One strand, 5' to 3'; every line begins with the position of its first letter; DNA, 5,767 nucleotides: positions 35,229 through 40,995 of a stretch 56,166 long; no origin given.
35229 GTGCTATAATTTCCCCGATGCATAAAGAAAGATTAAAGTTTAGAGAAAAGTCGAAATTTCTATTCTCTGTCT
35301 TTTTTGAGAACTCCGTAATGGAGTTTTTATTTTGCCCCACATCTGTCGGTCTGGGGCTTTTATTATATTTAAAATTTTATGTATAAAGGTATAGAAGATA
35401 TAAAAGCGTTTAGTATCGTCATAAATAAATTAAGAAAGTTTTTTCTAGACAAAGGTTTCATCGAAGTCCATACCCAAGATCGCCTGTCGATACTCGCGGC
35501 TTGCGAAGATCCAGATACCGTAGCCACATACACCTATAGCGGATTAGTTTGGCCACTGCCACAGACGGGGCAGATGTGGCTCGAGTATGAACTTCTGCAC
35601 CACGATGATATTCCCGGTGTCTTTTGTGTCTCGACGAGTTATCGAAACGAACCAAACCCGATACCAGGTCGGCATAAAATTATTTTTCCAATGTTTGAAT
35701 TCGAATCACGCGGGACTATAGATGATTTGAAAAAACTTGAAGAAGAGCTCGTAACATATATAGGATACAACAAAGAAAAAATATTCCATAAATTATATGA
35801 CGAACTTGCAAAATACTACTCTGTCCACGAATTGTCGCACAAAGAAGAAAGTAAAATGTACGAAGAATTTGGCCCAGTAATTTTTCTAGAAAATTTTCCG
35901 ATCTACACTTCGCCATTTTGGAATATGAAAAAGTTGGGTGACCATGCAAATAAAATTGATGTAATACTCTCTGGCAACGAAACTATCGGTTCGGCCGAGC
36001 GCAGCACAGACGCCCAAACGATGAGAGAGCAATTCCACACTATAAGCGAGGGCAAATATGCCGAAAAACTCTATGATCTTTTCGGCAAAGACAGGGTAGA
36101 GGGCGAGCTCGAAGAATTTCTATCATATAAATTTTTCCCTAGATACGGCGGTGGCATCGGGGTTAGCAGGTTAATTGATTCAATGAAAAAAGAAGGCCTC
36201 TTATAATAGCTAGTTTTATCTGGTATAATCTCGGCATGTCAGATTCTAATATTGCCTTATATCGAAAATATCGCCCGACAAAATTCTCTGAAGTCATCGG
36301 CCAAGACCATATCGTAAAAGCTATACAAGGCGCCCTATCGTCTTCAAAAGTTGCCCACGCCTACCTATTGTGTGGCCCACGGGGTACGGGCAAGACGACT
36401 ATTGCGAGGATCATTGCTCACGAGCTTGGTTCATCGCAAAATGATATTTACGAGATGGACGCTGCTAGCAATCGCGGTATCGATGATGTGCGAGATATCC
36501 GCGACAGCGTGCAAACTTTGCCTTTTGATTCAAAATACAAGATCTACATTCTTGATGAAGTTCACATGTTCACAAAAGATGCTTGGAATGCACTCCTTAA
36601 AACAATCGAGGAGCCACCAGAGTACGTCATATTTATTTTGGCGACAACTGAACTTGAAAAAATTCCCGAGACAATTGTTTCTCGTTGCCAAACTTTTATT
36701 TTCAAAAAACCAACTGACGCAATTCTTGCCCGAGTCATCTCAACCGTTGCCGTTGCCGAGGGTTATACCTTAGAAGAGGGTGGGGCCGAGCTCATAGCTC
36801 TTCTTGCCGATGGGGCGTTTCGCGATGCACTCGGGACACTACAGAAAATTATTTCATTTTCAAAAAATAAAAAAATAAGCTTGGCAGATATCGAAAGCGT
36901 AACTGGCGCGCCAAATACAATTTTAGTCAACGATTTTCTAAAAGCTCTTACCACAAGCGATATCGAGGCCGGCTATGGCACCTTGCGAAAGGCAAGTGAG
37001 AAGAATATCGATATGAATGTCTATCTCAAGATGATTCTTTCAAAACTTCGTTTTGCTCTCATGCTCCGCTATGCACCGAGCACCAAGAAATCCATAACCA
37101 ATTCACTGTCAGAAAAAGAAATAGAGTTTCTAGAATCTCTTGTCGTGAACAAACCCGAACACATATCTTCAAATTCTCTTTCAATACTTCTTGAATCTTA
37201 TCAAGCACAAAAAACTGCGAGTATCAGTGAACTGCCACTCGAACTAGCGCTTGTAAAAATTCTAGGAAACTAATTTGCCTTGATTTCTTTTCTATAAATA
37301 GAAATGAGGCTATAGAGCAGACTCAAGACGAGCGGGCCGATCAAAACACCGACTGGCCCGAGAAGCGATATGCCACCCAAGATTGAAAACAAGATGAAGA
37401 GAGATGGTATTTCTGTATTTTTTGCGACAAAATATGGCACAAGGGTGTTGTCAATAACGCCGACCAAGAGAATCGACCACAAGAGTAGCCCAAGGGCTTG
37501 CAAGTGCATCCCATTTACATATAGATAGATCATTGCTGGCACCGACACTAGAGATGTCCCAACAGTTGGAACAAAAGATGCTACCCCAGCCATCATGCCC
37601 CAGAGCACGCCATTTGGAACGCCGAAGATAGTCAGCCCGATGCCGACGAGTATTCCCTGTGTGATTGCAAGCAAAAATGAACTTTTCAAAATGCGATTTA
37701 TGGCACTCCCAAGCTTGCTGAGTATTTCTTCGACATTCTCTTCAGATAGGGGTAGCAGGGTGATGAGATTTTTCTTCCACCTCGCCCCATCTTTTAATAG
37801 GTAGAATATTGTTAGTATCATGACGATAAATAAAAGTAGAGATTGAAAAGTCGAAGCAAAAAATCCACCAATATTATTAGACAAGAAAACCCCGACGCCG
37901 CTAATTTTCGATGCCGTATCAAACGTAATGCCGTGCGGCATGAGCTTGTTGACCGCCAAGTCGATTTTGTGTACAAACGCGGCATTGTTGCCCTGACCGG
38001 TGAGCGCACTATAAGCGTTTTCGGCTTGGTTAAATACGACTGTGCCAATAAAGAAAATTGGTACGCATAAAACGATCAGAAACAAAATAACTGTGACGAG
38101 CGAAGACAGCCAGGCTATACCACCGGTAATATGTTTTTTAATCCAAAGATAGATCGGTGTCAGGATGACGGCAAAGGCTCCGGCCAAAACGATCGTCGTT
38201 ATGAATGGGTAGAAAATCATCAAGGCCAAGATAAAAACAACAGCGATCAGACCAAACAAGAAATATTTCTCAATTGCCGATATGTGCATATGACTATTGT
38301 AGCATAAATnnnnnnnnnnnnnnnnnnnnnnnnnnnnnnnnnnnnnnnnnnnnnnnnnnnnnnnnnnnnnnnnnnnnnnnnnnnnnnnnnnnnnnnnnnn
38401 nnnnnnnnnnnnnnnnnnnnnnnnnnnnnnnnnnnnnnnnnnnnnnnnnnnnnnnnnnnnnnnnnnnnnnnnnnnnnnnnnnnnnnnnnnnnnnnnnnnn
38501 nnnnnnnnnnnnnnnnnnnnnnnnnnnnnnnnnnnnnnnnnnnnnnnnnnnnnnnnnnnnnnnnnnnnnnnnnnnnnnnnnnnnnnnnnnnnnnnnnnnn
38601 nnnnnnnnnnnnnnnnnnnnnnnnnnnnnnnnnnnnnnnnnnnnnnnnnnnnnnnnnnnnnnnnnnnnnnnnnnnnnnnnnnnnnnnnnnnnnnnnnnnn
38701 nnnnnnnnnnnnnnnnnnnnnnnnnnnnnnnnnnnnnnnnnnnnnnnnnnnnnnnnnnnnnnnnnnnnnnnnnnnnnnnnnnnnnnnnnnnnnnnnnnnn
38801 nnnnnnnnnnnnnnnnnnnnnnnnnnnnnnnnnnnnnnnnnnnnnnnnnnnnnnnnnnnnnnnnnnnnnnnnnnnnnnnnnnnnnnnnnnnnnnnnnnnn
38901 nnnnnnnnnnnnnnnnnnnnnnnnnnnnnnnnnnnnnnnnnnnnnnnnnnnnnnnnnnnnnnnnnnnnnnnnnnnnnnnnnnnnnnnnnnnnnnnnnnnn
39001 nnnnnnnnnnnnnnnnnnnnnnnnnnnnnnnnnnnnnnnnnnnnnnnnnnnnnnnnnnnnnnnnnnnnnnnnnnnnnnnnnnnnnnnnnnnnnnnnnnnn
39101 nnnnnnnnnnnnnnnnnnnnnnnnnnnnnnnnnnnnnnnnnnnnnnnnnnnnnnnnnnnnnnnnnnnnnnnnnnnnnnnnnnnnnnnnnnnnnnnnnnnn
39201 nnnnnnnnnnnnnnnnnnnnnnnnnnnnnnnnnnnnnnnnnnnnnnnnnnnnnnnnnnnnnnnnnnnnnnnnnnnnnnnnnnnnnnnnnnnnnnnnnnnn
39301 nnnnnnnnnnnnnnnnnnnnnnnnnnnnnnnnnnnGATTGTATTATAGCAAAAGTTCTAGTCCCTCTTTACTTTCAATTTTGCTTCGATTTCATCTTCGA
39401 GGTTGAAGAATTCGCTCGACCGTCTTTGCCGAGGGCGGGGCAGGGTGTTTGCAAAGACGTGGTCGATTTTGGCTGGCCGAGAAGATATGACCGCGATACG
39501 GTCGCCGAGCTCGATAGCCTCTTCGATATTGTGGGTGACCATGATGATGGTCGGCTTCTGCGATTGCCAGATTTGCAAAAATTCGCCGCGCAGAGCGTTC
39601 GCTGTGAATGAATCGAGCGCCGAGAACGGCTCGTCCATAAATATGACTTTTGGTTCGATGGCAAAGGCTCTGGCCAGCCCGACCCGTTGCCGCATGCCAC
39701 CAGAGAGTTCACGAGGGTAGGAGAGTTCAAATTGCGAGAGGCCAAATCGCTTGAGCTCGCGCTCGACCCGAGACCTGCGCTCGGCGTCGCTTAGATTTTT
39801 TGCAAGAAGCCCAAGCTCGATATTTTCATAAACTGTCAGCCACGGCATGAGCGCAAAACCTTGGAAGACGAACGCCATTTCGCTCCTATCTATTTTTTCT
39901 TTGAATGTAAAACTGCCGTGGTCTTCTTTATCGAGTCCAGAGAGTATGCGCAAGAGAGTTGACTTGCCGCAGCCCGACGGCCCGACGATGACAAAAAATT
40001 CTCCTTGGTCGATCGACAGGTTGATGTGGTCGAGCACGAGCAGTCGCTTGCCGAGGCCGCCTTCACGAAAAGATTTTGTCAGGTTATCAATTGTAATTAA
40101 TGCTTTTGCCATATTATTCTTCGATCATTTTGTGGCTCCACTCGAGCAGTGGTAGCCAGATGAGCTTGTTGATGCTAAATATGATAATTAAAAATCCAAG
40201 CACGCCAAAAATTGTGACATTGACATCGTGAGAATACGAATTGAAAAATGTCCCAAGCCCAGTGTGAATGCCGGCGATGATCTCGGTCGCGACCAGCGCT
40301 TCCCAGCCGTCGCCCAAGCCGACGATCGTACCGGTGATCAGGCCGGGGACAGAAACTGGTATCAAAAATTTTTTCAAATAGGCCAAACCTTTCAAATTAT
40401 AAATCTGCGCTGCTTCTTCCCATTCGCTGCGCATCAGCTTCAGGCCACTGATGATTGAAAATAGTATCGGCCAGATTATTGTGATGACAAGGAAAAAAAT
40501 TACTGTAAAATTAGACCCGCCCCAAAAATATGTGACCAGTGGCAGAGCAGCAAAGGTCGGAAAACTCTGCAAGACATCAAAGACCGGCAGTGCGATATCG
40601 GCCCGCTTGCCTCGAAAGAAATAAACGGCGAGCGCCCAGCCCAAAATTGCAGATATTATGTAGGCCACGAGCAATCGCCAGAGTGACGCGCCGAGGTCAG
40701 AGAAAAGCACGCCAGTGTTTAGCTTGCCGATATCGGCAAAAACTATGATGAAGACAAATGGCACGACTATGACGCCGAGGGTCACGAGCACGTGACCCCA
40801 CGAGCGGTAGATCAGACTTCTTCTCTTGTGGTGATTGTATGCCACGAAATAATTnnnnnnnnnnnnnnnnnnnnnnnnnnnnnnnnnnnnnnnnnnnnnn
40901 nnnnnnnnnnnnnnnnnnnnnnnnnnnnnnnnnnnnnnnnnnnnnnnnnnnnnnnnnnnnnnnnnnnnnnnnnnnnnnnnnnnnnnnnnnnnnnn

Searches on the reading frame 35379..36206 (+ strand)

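Call 77: search_protein_families(library=pfam, proteins=[window:35379-36206:+], max_evalue=0.001)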
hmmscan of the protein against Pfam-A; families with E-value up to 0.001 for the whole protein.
window:35379-36206:+ (275 aa): 1 family
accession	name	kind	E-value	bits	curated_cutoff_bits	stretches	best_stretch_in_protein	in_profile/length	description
PF00152.25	tRNA-synt_2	-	4.1e-15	56.1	25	1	8-269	22-292/308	tRNA synthetases class II (D, K and N)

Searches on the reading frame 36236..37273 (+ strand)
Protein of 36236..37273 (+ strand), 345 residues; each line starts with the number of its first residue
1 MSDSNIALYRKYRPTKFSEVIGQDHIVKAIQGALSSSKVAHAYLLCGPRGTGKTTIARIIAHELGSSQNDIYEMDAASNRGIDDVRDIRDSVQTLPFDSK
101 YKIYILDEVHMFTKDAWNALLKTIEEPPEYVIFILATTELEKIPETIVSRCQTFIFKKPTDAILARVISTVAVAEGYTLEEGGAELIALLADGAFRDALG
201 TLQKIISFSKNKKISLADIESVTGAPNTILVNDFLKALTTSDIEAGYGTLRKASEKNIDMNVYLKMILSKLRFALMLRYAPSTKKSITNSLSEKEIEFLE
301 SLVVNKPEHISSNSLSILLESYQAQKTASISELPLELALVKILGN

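Call 77: search_protein_families(library=pfam, proteins=[window:36236-37273:+], max_evalue=0.001)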
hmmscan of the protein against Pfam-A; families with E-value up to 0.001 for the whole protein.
window:36236-37273:+ (345 aa): 17 families
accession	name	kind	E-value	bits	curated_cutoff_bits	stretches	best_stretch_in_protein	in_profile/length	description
PF13177.12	DNA_pol3_delta2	-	7e-33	114.3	27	2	79-158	80-159/161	DNA polymerase III, delta subunit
PF00004.35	AAA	-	1.1e-16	61.9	21.2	1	43-157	1-129/131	ATPase family associated with various cellular activities (AAA)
PF05496.18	RuvB_N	-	1.6e-09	38.2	27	1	13-126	2-110/159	Holliday junction DNA helicase RuvB P-loop domain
PF13173.12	AAA_14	-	5.8e-08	33.2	27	1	42-137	4-98/129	AAA domain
PF03215.21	Rad17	-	2.9e-06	27.8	23.8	1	4-70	5-75/186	Rad17 P-loop domain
PF07728.20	AAA_5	-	5.8e-06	26.8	22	1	44-126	3-92/139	AAA domain (dynein-related subfamily)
PF13401.12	AAA_22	-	5.9e-06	27.1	27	0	42-85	7-50/130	AAA domain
PF25199.1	nSTAND_NTPase5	-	6.9e-06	26.4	34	1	25-137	23-132/145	Novel STAND NTPase 5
PF01078.27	Mg_chelatase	-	4.7e-05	23.3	20.3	1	17-98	2-79/207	Magnesium chelatase, subunit ChlI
PF13604.12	AAA_30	-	0.00011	22.4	27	0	29-133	9-121/191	AAA domain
PF20720.3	nSTAND3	-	0.00015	21.9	27.2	1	28-77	5-54/155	Novel STAND NTPase 3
PF13191.12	AAA_16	-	0.00022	22.2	32.6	1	20-67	2-51/167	AAA ATPase domain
PF04851.21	ResIII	-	0.00023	21.5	22.5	0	93-126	118-152/164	Type III restriction enzyme, res subunit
PF12169.13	DNA_pol3_gamma3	-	0.00039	20.7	24.4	0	214-342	1-127/143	DNA polymerase III subunits gamma and tau domain III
PF06068.19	TIP49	-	0.00057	19.6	23.8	0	33-67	42-77/347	TIP49 P-loop domain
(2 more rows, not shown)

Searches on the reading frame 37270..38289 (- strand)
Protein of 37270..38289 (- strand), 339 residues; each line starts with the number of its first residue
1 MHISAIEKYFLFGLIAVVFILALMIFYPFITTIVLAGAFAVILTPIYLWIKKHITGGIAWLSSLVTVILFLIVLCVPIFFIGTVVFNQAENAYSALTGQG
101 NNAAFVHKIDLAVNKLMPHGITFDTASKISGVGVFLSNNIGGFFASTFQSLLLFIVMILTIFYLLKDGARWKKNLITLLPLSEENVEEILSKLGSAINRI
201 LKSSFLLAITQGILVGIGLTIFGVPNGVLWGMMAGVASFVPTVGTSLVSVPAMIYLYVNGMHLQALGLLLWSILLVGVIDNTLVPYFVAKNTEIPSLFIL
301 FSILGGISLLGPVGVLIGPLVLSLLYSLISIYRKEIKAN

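Call 77: search_protein_families(library=pfam, proteins=[window:37270-38289:-], max_evalue=0.001)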
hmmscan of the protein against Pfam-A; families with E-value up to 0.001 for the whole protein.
window:37270-38289:- (339 aa): 1 family
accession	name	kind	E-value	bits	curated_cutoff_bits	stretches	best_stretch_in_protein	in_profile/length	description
PF01594.21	AI-2E_transport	-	3.7e-51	174.7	34.3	1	12-332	3-326/327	AI-2E family transporter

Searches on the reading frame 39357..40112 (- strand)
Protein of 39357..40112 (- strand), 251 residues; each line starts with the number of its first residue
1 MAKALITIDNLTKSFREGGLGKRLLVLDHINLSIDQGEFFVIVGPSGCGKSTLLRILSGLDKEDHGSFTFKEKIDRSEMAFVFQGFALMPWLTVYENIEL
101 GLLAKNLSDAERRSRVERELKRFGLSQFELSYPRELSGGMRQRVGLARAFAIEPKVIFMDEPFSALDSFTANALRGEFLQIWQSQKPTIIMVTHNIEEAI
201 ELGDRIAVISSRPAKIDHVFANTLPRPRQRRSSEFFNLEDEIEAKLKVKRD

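Call 20: search_protein_families(library=pfam, proteins=[window:39357-40112:-], max_evalue=0.01)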
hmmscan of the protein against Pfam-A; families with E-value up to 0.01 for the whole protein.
window:39357-40112:- (251 aa): 14 families
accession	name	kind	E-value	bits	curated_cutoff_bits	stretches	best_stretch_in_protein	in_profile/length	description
PF00005.33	ABC_tran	-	3.3e-31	109.1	25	1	27-163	1-136/137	ABC transporter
PF13304.12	AAA_21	-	9.8e-10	39.4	27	1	39-71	1-36/304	AAA domain, putative AbiEii toxin, Type IV TA system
PF03215.21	Rad17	-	8.3e-05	23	23.8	1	37-59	45-67/186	Rad17 P-loop domain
PF13191.12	AAA_16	-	8.7e-05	23.5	32.6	1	34-144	21-124/167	AAA ATPase domain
PF13401.12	AAA_22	-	0.00042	21.1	27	1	36-103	4-59/130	AAA domain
PF00004.35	AAA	-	0.00045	21.1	21.2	0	41-58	2-19/131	ATPase family associated with various cellular activities (AAA)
PF02463.25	SMC_N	-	0.0007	19.5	40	0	38-54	25-41/220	RecF/RecN/SMC N terminal domain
PF13166.12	AAA_13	-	0.00083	18.6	36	0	150-204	522-579/713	AAA domain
PF13476.12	AAA_23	-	0.0017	19.4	27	1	31-57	16-39/201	AAA domain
PF03193.22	RsgA_GTPase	-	0.0022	18.3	30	1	34-59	104-128/174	RsgA GTPase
PF01637.24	ATPase_2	-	0.0026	18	33.2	1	36-65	19-48/225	ATPase domain predominantly from Archaea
PF13521.12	AAA_28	-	0.003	18.2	27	1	40-72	2-30/164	AAA domain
PF13555.12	AAA_29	-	0.0031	17.7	27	1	32-54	17-39/61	P-loop containing region of AAA domain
PF07728.20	AAA_5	-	0.0073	16.7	22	0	41-59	3-21/139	AAA domain (dynein-related subfamily)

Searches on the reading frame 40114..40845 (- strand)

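Call 20: search_protein_families(library=pfam, proteins=[window:40114-40845:-], max_evalue=0.01)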
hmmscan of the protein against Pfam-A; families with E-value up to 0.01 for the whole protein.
window:40114-40845:- (243 aa): 1 family
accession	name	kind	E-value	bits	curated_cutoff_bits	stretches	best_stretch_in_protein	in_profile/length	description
PF00528.27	BPD_transp_1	-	3.2e-16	60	26.4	1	67-226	3-168/184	Binding-protein-dependent transport system inner membrane component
